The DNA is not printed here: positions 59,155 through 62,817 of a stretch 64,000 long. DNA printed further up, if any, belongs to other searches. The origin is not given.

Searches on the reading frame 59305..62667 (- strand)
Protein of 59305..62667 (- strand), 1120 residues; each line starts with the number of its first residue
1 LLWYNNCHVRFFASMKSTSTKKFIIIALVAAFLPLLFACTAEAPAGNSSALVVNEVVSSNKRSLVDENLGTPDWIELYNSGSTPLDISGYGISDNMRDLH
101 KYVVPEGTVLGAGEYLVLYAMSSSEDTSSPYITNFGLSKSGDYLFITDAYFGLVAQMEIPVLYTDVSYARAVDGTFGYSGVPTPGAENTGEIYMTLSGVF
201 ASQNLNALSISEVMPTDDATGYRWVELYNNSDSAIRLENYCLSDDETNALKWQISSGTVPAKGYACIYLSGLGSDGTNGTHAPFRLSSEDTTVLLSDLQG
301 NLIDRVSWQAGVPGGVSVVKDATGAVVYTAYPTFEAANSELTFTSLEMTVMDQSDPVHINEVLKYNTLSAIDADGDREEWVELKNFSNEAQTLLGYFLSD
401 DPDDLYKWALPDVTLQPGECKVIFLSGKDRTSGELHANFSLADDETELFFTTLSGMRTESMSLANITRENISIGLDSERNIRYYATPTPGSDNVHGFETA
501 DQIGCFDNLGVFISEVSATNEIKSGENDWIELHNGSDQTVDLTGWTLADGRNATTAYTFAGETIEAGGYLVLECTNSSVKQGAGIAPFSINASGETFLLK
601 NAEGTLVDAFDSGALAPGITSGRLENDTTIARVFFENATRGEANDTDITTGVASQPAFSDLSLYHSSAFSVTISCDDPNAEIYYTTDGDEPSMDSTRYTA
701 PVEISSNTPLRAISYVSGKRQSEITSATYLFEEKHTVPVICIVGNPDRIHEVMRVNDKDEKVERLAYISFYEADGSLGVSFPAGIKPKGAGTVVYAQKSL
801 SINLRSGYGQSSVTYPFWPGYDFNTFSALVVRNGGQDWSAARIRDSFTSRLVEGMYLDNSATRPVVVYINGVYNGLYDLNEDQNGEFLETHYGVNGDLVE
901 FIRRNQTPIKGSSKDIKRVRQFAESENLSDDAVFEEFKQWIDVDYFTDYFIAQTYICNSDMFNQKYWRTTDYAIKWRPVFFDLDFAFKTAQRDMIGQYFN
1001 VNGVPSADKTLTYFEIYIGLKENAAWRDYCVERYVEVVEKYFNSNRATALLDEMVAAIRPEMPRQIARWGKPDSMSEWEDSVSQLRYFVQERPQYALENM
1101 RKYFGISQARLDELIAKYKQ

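Call 28: search_protein_families(library=pfam, proteins=[window:59305-62667:-], max_evalue=0.0001)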
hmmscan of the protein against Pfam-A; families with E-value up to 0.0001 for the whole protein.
window:59305-62667:- (1120 aa): 4 families
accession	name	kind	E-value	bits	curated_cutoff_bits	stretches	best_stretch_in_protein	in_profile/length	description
PF00932.25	LTD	-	2.4e-58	195.6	34.3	4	510-611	7-106/109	Lamin Tail Domain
PF08757.17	CotH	-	1.2e-36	127.3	23.8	1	785-1095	1-321/322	CotH kinase protein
PF13287.12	Fn3_assoc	-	4.7e-18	65.5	23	1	671-729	1-59/59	Fn3 associated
PF13290.12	CHB_HEX_C_1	-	9.7e-17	61.1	22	1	668-725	9-66/67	Chitobiase/beta-hexosaminidase C-terminal domain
